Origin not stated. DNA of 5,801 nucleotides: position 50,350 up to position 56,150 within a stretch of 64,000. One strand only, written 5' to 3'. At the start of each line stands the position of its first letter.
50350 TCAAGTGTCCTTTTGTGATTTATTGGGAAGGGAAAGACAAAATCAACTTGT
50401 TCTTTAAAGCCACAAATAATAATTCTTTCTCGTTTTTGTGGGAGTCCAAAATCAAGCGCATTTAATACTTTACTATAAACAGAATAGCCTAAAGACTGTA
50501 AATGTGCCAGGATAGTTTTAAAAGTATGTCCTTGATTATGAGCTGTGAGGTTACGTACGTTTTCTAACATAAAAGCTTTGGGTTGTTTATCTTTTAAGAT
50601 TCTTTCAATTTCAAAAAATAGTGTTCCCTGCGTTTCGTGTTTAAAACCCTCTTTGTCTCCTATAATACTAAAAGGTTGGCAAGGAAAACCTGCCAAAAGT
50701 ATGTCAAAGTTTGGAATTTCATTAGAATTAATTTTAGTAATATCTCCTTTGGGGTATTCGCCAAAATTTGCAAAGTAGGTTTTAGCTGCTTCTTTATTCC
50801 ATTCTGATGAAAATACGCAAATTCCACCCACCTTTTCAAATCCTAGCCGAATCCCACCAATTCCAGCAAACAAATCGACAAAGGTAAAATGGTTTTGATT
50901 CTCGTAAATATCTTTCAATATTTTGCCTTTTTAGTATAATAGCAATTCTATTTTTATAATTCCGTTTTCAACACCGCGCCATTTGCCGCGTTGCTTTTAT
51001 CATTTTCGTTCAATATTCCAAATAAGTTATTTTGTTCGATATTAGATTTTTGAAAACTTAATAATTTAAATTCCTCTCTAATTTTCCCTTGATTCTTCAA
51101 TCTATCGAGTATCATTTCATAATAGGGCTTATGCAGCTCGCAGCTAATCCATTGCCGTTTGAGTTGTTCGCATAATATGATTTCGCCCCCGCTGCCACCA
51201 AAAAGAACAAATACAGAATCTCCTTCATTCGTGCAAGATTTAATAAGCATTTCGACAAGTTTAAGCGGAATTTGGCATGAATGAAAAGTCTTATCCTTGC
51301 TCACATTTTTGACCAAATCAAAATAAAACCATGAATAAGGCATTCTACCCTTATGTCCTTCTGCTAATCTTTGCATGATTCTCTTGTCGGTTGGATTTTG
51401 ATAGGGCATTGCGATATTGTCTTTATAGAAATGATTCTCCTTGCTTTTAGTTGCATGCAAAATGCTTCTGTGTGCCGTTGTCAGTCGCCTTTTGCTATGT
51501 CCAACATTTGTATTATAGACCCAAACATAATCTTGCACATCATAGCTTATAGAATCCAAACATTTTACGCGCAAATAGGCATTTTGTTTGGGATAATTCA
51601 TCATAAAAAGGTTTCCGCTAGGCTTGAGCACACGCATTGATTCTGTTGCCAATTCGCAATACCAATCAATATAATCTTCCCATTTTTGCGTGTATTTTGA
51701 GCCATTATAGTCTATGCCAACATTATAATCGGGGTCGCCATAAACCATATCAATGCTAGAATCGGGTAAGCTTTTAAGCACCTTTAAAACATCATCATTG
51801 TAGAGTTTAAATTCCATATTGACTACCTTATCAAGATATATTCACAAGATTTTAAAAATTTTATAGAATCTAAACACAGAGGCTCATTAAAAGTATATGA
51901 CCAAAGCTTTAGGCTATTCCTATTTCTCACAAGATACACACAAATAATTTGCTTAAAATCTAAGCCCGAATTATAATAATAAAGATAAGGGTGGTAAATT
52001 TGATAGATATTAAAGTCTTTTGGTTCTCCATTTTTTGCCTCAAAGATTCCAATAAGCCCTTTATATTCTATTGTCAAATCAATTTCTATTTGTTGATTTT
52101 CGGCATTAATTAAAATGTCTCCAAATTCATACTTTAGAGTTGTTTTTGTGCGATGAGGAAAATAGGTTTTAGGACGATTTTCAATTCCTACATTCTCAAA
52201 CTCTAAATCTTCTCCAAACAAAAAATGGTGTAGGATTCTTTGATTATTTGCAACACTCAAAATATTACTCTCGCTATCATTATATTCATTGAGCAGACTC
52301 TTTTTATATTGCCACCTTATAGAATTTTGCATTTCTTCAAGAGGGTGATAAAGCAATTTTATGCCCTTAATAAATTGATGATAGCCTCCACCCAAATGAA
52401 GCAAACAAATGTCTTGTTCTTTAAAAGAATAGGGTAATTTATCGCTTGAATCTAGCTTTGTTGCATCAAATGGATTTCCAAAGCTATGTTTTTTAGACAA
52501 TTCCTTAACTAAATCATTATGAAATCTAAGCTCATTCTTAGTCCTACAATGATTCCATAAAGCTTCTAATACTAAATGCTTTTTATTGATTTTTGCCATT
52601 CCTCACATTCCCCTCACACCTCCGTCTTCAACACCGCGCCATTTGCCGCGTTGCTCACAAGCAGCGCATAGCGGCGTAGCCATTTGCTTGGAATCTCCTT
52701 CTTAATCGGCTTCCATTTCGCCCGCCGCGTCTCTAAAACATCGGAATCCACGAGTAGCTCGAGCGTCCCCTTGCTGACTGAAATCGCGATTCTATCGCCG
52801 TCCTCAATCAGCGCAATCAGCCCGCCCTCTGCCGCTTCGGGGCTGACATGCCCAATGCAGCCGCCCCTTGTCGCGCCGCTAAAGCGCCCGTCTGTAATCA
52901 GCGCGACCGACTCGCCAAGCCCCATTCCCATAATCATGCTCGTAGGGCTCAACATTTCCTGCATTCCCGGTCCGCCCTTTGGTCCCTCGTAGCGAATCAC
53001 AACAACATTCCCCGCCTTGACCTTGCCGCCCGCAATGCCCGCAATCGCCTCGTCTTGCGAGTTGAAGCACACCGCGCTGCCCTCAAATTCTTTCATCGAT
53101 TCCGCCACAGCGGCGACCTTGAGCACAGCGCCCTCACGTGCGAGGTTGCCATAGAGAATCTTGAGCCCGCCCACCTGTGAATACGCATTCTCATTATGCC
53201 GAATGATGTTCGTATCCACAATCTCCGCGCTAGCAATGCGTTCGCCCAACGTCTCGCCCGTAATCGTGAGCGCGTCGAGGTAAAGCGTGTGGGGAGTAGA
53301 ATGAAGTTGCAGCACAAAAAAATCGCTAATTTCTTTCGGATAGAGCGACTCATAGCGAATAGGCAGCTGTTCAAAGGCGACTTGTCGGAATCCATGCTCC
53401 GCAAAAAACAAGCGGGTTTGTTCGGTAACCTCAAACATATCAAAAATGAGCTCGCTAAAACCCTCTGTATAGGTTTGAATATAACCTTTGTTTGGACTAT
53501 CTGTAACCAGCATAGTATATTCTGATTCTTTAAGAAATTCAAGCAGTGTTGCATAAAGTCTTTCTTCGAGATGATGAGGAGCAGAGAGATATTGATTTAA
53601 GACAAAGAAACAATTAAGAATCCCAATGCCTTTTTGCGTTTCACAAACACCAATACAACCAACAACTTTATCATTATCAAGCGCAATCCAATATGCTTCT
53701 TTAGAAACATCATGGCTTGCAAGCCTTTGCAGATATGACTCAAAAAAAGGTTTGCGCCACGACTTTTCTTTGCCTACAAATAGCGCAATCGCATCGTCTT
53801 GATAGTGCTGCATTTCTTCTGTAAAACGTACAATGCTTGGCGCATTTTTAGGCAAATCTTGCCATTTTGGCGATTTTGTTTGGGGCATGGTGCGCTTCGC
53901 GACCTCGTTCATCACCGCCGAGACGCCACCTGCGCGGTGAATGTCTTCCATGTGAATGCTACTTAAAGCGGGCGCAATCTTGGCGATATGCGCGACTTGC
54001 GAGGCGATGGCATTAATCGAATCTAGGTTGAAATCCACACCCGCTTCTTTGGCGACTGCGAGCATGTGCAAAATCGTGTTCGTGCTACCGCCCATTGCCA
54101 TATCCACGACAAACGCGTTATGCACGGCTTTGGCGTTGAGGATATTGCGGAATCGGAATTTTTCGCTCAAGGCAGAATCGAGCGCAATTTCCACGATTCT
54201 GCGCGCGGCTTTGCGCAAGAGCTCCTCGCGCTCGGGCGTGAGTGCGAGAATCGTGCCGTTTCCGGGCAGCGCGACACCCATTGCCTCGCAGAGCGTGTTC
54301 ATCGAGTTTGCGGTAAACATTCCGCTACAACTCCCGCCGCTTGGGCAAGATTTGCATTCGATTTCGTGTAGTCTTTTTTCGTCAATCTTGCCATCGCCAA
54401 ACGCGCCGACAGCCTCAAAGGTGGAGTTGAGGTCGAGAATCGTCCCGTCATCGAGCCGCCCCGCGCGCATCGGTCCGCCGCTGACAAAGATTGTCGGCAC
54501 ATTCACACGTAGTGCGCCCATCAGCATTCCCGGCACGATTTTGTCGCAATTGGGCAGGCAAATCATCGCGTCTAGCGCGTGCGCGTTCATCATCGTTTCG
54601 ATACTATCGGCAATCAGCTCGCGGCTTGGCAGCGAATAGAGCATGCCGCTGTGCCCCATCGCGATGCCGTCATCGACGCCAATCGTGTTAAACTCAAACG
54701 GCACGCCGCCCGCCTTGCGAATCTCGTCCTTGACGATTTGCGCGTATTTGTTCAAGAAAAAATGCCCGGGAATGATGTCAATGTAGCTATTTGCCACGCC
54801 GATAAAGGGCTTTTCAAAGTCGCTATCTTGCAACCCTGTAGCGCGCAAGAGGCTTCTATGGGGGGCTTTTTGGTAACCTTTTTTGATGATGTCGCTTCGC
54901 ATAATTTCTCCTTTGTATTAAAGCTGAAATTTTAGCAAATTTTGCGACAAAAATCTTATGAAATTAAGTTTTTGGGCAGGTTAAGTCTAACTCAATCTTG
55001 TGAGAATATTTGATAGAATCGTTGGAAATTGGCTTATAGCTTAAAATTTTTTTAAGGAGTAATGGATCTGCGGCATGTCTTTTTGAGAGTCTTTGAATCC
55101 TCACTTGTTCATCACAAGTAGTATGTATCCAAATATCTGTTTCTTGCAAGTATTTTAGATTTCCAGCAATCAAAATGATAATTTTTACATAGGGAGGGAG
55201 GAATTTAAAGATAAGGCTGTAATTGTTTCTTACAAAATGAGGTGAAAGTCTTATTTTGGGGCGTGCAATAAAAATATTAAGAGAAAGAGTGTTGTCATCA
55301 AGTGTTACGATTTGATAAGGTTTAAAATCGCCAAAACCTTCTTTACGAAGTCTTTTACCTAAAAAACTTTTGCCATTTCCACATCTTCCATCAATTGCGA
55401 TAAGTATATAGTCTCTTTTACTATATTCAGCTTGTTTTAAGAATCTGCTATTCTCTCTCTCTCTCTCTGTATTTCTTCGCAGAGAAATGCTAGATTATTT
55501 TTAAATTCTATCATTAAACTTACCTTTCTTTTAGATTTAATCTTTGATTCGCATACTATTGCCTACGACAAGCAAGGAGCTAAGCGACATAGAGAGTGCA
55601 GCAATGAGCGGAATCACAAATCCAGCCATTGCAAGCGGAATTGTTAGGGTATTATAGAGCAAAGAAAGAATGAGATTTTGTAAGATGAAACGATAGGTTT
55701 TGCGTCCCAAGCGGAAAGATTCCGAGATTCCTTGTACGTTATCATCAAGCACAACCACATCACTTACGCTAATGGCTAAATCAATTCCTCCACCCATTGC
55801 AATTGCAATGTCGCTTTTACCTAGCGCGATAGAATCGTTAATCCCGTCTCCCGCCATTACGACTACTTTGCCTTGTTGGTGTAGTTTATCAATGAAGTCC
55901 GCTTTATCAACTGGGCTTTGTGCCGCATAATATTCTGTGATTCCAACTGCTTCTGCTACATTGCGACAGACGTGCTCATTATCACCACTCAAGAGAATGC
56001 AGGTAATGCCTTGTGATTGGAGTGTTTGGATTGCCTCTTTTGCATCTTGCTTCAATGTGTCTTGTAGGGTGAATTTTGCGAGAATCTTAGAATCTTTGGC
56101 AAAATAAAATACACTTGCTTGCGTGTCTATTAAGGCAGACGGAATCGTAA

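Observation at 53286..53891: In-frame, AT-rich GNAT-like module of about 200 codons inserted into the middle of the GC-rich dihydroxy-acid dehydratase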

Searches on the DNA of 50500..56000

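Call 62: search_rna_families(source=window, start=50500, end=56000, threshold=evalue, max_evalue=0.1)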
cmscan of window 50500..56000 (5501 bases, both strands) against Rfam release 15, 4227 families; matches with E-value up to 0.1: 0.
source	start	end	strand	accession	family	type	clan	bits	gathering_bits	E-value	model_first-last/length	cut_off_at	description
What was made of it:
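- No RNA family matches, so there is no intron (call 62).
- Tried and rejected: No Rfam match at E<=0.1 in 50500-56000 (call 62).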
